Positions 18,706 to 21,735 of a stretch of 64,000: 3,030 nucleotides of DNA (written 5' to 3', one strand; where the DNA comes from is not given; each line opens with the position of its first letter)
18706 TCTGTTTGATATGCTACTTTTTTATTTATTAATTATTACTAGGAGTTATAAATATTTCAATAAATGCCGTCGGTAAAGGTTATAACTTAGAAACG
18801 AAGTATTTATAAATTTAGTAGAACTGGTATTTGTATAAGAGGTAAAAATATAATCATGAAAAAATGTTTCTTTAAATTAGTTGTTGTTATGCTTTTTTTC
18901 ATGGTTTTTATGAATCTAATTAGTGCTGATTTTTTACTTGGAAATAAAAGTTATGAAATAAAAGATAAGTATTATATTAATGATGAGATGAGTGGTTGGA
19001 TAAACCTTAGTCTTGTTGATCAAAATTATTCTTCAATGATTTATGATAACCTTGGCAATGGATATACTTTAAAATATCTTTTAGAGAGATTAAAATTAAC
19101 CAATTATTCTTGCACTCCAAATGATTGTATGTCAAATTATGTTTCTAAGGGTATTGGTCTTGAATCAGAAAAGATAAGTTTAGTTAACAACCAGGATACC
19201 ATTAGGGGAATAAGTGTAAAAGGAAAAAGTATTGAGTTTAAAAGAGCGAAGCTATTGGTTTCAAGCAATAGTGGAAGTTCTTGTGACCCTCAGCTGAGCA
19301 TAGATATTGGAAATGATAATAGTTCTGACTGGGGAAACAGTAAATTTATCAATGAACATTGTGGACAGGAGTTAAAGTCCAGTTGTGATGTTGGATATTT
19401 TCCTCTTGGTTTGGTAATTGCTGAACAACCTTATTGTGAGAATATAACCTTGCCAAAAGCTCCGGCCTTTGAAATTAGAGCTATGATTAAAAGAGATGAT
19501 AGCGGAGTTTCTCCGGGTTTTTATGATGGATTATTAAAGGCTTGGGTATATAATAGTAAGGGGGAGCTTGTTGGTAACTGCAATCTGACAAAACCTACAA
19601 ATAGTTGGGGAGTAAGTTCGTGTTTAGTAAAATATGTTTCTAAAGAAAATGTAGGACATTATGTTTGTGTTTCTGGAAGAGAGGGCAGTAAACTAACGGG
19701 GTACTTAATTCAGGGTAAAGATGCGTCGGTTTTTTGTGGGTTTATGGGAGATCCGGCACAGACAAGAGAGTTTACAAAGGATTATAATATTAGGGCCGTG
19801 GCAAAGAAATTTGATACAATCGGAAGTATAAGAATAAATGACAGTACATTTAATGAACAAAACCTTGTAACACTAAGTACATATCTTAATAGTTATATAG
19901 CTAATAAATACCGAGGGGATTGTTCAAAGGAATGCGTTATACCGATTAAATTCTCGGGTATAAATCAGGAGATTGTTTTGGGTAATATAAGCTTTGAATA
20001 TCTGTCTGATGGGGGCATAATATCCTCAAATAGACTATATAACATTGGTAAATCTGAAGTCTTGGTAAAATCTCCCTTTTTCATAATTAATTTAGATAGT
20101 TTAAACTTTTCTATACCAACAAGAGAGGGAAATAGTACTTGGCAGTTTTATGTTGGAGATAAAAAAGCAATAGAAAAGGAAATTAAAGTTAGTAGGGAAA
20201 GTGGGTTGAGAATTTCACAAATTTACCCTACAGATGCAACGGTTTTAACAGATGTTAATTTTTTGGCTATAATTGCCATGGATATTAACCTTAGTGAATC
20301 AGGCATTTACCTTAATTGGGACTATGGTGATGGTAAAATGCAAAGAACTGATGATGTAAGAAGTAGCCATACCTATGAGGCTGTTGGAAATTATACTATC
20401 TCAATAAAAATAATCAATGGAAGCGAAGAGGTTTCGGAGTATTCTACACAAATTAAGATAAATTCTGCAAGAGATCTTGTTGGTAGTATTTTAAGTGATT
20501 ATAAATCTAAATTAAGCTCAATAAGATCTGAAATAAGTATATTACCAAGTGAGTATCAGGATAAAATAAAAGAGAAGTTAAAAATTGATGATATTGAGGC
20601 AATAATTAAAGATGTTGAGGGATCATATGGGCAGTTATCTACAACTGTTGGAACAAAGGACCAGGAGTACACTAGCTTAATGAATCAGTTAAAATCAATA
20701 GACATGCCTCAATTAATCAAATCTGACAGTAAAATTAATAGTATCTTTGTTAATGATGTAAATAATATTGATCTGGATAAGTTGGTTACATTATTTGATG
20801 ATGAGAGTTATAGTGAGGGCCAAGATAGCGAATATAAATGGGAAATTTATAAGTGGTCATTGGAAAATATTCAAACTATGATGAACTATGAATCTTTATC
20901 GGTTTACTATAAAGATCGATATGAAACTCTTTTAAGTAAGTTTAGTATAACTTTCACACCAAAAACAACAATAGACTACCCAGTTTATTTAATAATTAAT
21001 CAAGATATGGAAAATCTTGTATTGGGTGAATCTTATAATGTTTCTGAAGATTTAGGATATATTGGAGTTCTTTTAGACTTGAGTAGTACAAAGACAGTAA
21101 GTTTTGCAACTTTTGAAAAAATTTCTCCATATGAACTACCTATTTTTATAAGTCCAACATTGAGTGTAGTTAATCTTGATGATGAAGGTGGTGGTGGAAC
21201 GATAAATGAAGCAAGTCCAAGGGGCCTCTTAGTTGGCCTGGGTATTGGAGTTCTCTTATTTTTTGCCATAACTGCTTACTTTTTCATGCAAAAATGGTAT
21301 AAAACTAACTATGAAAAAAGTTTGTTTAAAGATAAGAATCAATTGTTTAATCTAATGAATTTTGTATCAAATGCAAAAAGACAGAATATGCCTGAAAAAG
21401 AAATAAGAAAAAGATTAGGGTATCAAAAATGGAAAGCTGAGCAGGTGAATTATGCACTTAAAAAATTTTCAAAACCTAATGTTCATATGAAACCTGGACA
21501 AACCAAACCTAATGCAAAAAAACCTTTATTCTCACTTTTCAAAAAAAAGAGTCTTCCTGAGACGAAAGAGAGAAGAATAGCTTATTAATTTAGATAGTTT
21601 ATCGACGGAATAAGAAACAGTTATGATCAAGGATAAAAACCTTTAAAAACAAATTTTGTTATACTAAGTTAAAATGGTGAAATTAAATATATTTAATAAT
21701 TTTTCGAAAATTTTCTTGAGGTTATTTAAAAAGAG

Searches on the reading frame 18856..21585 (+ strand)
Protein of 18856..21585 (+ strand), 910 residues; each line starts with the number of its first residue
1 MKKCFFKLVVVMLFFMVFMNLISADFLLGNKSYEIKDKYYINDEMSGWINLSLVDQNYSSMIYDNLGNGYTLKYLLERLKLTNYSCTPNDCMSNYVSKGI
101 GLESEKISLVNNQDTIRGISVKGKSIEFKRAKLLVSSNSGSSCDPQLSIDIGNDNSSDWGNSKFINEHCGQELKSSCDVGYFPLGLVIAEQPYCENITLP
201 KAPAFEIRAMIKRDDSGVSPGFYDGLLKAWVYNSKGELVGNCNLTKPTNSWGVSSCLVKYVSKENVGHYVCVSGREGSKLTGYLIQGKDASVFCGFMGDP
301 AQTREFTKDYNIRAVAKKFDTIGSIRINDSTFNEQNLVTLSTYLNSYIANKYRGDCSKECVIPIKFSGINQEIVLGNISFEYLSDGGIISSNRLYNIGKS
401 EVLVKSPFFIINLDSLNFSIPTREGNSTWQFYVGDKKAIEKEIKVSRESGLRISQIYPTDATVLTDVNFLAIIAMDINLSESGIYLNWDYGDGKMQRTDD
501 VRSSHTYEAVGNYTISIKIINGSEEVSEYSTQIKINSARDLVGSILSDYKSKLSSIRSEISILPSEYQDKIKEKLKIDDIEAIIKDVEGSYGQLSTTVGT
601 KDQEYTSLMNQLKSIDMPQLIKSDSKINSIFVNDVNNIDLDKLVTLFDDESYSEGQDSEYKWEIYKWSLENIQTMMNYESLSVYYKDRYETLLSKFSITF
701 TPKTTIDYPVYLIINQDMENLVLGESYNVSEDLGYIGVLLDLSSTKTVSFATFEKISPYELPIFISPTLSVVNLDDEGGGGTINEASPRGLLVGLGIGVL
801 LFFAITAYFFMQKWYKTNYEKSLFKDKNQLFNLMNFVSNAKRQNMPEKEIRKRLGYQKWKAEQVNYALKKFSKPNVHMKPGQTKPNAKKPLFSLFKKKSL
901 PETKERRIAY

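Call 5: search_protein_families(library=pfam, proteins=[window:18856-21585:+], max_evalue=0.1)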
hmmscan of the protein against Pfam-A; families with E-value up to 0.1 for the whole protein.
window:18856-21585:+ (910 aa): 2 families
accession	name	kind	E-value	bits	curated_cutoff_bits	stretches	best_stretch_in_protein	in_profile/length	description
PF18911.6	PKD_4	-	2e-06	28.2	27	1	486-527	37-76/85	PKD domain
PF00801.26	PKD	-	3.1e-06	27.5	23.5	1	466-527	16-73/80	PKD domain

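Call 6: search_protein_families(library=ncbifam, proteins=[window:18856-21585:+], max_evalue=1)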
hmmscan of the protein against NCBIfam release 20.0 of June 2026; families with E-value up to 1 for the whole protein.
window:18856-21585:+ (910 aa): 2 families
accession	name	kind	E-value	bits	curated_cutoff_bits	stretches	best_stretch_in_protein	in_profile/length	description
TIGR00864.1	PCC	subfamily_domain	0.0043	13.4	1861.4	1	479-522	1082-1124/2700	polycystin cation channel protein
NF058578.1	CPR_pilus_PamR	equivalog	0.096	11.5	300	1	486-519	183-222/297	pilus system RbmA-like protein PamR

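Call 43: search_solved_structures(query=window:18856-21585:+, max_evalue=0.1)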
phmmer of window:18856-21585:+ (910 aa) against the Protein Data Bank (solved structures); distinct sequences matched with E-value up to 0.1: 8.
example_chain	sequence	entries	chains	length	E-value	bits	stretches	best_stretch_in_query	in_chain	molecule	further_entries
4jgu_A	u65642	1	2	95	0.00014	23.1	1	486-536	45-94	ColH protein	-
4u6t_A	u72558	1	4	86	0.00077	20.8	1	485-533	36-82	ColH protein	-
4u7k_A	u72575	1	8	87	0.00079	20.7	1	485-533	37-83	ColH protein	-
1l0q_A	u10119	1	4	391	0.023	15.9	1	461-531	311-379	Surface layer protein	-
4jrw_A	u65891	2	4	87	0.031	15.4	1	484-533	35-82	Collagenase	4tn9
2y72_A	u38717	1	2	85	0.034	15.3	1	484-530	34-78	COLLAGENASE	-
4aqo_A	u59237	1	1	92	0.042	15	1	484-530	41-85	COLLAGENASE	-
6aem_A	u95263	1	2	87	0.069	14.3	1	469-534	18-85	PKD domain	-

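Call 88: search_protein_families(library=pfam, alignment_id=A4, max_evalue=0.001)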
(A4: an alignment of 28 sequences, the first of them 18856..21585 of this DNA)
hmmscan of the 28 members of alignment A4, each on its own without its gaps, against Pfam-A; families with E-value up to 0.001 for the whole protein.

A. member 1, window:18856-21585:+ (910 aa): 2 families
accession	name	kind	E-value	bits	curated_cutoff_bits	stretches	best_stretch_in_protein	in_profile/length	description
PF18911.6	PKD_4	-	2e-06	28.2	27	1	486-527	37-76/85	PKD domain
PF00801.26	PKD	-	3.1e-06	27.5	23.5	1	466-527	16-73/80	PKD domain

B. families by the number of members that match (of 28 scanned): 3 families
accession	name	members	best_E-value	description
PF18911.6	PKD_4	27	5.2e-14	PKD domain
PF00801.26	PKD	27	8.1e-11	PKD domain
PF22352.2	K319L-like_PKD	2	2.9e-05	K319L-like, PKD domain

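Call 89: search_solved_structures(query=A4, max_evalue=0.01)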
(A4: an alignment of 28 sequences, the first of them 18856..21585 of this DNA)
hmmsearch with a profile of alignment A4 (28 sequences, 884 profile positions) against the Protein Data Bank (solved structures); distinct sequences matched with E-value up to 0.01: 13.
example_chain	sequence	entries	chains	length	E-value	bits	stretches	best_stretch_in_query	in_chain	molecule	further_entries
9lqj_A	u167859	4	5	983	5.9e-18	67.2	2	461-518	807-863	Collagenase ColH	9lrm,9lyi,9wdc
9lrk_A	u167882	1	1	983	5.9e-18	67.2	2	461-518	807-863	Collagenase ColH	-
4aqo_A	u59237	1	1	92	2.9e-13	51.6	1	427-517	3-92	COLLAGENASE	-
4jrw_A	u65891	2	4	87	1.5e-12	49.3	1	434-517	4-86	Collagenase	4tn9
2y72_A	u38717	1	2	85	4.2e-12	47.8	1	438-517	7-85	COLLAGENASE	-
2y3u_A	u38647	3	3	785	1.5e-11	46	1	427-517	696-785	COLLAGENASE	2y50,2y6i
2c26_A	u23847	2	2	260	1.4e-10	42.7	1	438-518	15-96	ENDOGLUCANASE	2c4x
4jgu_A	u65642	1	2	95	4.6e-10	41.1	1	459-516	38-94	ColH protein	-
4l9d_A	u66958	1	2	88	3.6e-09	38.1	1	459-519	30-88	Protease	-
4u6t_A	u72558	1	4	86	6.6e-09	37.2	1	461-514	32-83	ColH protein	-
4u7k_A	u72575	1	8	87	6.8e-09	37.2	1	461-514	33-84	ColH protein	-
1l0q_A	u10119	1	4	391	2.5e-07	32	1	459-515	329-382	Surface layer protein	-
6aem_A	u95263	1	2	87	3.3e-06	28.3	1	459-517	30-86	PKD domain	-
